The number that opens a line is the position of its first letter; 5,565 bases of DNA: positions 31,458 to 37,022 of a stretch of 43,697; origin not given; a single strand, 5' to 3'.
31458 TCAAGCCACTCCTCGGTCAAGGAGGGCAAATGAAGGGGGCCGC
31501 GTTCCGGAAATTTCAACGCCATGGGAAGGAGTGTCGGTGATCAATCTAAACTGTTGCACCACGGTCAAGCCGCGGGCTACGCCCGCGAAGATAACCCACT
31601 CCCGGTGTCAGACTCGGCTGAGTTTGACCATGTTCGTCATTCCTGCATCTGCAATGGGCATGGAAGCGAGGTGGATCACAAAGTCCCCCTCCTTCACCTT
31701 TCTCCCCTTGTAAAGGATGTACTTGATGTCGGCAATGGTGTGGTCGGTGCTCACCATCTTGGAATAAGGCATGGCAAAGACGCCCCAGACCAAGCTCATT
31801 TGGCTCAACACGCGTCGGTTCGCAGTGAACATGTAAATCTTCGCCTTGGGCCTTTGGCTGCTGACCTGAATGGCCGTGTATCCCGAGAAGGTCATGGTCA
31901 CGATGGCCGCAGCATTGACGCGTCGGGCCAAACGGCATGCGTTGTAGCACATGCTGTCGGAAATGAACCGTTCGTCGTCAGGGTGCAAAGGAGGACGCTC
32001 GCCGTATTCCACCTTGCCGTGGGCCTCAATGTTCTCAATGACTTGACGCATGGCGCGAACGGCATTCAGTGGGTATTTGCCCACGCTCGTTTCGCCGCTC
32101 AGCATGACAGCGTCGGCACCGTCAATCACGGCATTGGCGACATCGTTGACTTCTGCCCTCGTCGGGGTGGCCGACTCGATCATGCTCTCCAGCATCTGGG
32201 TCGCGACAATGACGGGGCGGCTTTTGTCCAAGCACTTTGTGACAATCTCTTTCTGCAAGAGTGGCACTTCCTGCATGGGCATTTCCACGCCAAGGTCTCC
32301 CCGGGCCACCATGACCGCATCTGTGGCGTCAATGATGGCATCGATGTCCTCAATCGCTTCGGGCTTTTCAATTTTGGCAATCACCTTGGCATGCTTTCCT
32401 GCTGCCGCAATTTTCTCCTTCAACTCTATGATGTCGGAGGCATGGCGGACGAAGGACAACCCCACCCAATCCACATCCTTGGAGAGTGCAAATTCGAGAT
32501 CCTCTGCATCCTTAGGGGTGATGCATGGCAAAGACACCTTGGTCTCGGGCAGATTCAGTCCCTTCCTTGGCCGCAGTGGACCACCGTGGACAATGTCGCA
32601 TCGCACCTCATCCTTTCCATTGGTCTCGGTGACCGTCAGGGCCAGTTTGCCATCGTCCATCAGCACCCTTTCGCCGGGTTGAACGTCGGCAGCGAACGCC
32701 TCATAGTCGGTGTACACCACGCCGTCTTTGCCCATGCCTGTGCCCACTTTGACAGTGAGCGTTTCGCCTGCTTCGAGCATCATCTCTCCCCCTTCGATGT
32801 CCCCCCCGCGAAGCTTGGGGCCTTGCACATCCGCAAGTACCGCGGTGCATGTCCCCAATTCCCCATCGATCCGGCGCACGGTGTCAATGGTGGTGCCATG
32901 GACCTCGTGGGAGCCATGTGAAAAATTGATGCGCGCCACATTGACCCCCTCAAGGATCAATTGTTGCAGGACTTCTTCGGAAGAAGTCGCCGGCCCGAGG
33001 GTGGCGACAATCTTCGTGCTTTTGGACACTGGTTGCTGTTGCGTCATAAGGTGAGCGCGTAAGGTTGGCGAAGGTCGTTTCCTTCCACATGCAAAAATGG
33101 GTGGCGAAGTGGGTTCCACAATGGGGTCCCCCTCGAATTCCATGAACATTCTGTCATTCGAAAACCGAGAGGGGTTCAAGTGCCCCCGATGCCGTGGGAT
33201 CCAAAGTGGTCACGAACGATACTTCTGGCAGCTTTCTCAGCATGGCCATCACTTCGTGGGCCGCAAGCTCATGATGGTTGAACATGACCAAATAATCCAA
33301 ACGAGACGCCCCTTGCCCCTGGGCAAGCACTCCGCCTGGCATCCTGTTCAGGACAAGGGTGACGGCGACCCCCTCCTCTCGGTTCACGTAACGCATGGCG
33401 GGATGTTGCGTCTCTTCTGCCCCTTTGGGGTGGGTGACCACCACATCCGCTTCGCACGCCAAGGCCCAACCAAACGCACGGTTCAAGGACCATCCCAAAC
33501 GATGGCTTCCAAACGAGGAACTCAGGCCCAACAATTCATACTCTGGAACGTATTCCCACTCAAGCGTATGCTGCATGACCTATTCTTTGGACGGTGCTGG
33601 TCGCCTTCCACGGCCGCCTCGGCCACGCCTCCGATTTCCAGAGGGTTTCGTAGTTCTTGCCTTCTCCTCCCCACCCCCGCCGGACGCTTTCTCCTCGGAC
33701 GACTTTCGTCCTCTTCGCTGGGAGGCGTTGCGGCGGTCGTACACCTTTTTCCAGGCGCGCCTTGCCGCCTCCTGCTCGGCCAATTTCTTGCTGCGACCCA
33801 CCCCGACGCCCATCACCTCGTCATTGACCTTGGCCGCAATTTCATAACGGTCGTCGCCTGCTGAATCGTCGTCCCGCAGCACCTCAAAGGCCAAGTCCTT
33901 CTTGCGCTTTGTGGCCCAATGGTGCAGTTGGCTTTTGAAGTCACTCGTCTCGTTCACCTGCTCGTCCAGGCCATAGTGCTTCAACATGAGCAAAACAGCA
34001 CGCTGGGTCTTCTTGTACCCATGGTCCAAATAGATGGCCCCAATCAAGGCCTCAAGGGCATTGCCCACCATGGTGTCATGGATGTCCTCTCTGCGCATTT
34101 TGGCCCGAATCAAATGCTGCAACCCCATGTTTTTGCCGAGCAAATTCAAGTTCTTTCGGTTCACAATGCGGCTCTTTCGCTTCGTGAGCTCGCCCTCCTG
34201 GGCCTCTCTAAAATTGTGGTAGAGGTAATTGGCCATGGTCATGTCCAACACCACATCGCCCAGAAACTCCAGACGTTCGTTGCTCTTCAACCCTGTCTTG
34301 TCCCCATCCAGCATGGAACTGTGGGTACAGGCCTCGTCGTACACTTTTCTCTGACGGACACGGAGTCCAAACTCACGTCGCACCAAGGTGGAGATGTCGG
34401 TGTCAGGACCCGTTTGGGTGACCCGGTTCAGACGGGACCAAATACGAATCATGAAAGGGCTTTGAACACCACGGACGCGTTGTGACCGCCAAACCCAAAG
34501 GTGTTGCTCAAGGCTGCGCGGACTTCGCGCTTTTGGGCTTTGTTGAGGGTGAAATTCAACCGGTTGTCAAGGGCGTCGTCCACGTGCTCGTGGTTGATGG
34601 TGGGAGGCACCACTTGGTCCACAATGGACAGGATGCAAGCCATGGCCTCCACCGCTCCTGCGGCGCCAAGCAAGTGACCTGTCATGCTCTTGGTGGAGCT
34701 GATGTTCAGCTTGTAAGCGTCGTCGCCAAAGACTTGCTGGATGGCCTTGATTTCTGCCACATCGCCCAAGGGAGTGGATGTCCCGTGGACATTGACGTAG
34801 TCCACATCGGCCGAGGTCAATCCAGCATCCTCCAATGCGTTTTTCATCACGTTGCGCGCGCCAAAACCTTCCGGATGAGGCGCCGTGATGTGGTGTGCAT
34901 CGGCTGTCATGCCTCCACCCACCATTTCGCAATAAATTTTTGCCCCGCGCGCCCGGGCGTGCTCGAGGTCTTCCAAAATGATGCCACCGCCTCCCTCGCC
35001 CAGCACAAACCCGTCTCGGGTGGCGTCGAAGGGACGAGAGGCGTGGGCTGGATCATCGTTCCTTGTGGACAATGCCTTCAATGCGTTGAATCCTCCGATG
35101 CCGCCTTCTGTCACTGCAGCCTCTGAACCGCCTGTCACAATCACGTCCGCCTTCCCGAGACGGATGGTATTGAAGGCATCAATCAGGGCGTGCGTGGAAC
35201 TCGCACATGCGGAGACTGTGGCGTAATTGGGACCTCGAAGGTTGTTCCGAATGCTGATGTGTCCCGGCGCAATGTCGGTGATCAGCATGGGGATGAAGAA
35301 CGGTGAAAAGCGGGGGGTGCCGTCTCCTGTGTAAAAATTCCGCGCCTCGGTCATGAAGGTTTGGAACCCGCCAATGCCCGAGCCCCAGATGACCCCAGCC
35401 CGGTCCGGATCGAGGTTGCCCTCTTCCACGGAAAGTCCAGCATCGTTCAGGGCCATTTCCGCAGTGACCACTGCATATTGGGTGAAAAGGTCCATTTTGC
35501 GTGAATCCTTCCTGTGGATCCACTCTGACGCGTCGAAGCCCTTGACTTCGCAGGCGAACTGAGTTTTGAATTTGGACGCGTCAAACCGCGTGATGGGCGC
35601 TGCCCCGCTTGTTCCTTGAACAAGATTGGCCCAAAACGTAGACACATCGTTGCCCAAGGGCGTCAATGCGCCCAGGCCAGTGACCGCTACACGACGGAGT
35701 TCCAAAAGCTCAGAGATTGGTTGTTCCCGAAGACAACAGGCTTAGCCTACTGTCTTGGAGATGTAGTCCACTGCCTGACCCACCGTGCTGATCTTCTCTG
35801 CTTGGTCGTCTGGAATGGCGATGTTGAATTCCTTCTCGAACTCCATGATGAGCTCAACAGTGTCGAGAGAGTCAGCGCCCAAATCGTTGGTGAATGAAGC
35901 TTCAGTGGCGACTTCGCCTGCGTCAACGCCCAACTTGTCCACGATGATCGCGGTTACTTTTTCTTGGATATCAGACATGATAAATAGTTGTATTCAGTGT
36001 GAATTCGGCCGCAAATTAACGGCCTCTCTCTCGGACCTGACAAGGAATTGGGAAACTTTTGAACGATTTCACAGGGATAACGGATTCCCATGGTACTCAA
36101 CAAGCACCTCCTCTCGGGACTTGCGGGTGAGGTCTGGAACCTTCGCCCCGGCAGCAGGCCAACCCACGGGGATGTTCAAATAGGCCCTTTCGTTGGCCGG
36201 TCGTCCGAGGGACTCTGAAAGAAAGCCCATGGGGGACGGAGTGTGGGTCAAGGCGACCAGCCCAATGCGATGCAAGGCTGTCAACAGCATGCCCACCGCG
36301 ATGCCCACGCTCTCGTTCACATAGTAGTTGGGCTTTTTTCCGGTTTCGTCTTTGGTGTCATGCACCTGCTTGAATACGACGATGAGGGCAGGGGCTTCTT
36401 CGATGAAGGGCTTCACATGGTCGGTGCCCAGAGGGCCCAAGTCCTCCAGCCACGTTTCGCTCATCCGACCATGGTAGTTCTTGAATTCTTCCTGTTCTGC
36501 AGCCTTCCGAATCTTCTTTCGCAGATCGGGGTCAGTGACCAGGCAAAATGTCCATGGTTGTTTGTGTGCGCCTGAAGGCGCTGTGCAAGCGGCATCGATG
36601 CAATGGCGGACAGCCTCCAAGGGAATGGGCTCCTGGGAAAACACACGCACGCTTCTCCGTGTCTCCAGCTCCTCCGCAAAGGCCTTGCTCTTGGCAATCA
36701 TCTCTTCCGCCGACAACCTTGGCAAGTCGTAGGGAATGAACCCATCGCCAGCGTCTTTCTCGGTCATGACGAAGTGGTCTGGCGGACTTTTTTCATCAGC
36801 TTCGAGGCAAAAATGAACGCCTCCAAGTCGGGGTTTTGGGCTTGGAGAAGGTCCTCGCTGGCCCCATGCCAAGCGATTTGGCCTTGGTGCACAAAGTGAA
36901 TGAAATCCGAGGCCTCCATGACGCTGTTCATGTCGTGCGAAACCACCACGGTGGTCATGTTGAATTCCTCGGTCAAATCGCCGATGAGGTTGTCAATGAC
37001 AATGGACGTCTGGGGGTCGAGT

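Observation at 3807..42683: A -7-type octamer TAnnTT[T/C/A]G ends 4-6 nt before many start codons, suggesting pervasive leaderless expression or an unrecognised initiation signal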

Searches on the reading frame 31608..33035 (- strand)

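Call 9: search_protein_families(library=pfam, proteins=[window:31608-33035:-])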
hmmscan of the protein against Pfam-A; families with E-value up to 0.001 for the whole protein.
window:31608-33035:- (475 aa): 2 families
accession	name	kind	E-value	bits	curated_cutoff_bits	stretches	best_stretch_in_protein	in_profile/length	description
PF00224.27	PK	-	2.4e-115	385.5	30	1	5-326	2-328/328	Pyruvate kinase, barrel domain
PF02887.21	PK_C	-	2e-27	96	28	1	360-471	1-112/114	Pyruvate kinase, alpha/beta domain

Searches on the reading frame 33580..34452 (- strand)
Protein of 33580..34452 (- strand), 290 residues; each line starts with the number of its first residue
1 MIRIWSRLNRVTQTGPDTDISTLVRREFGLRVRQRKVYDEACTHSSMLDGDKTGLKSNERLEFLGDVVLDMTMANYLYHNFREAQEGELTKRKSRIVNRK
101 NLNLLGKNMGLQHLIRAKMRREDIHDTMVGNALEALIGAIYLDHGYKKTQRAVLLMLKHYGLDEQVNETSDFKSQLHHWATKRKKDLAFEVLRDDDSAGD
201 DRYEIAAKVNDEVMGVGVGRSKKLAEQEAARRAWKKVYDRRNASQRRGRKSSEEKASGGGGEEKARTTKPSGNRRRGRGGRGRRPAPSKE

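Call 9: search_protein_families(library=pfam, proteins=[window:33580-34452:-])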
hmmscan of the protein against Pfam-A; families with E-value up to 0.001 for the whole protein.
window:33580-34452:- (290 aa): 4 families
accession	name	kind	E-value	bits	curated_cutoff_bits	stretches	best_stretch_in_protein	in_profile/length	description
PF14622.11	Ribonucleas_3_3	-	2e-27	96.3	35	1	36-155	3-122/128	Ribonuclease-III-like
PF00636.31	Ribonuclease_3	-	1.9e-21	77.2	27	1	59-145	1-102/102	Ribonuclease III domain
PF00035.32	dsrm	-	3e-13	50.6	23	1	173-236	2-65/66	Double-stranded RNA binding motif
PF22935.1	RM44_endonuclase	-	8e-07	29.7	27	1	32-140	33-139/139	Large ribosomal subunit protein mL44, endonuclease domain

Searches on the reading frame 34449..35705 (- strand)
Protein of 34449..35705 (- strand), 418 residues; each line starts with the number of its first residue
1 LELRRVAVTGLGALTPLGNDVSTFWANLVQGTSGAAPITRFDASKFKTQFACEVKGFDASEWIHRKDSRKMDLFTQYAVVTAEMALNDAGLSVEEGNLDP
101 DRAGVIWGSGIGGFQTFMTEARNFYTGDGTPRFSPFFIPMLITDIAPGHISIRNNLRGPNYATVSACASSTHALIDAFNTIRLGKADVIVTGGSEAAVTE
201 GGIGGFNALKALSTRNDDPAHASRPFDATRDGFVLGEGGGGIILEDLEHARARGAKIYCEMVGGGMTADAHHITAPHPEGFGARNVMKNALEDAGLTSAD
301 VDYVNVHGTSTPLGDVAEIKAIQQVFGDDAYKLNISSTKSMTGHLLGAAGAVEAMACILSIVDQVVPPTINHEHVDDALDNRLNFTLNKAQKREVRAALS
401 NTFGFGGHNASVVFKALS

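Call 9: search_protein_families(library=pfam, proteins=[window:34449-35705:-])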
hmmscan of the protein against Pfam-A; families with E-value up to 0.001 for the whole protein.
window:34449-35705:- (418 aa): 3 families
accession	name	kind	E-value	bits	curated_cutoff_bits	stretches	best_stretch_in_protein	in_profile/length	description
PF00109.32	ketoacyl-synt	-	2.9e-58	197.9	20.8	1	4-250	2-252/252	Beta-ketoacyl synthase, N-terminal domain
PF02801.28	Ketoacyl-synt_C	-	2.4e-40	137.7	20.8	1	258-372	1-118/119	Beta-ketoacyl synthase, C-terminal domain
PF00108.29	Thiolase_N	-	2.6e-05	24.2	26.4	1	165-196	83-114/260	Thiolase, N-terminal domain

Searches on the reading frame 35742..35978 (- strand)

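Call 64: search_protein_families(library=pfam, proteins=[window:35742-35978:-], max_evalue=0.01)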
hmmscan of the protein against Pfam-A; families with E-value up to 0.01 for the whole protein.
window:35742-35978:- (78 aa): 4 families
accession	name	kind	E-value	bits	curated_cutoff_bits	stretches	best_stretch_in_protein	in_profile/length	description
PF00550.31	PP-binding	-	1.1e-15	58.1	20.8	1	6-73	1-67/67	Phosphopantetheine attachment site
PF23297.2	ACP_SdgA_C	-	0.00012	22.5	27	1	3-76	10-82/95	Highly reducing polyketide synthase sdgA, C-terminal ACP domain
PF14573.12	PP-binding_2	-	0.00048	20.8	32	1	31-73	42-84/96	Acyl-carrier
PF07377.18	DUF1493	-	0.0068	17.5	21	1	1-54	1-60/108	Protein of unknown function (DUF1493)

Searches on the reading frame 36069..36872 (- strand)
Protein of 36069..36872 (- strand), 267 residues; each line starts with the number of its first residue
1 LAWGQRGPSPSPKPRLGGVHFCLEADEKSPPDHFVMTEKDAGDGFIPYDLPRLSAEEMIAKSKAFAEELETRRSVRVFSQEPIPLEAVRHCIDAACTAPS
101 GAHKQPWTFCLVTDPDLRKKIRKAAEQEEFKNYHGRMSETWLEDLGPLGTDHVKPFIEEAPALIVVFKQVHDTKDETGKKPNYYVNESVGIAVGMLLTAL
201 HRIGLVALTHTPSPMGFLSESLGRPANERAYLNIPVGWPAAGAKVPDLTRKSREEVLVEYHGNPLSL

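Call 9: search_protein_families(library=pfam, proteins=[window:36069-36872:-])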
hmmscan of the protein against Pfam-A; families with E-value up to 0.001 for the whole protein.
window:36069-36872:- (267 aa): 1 family
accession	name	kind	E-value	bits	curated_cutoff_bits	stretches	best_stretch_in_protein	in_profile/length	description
PF00881.29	Nitroreductase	-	3.3e-20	73.4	23.5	1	70-238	2-167/167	Nitroreductase family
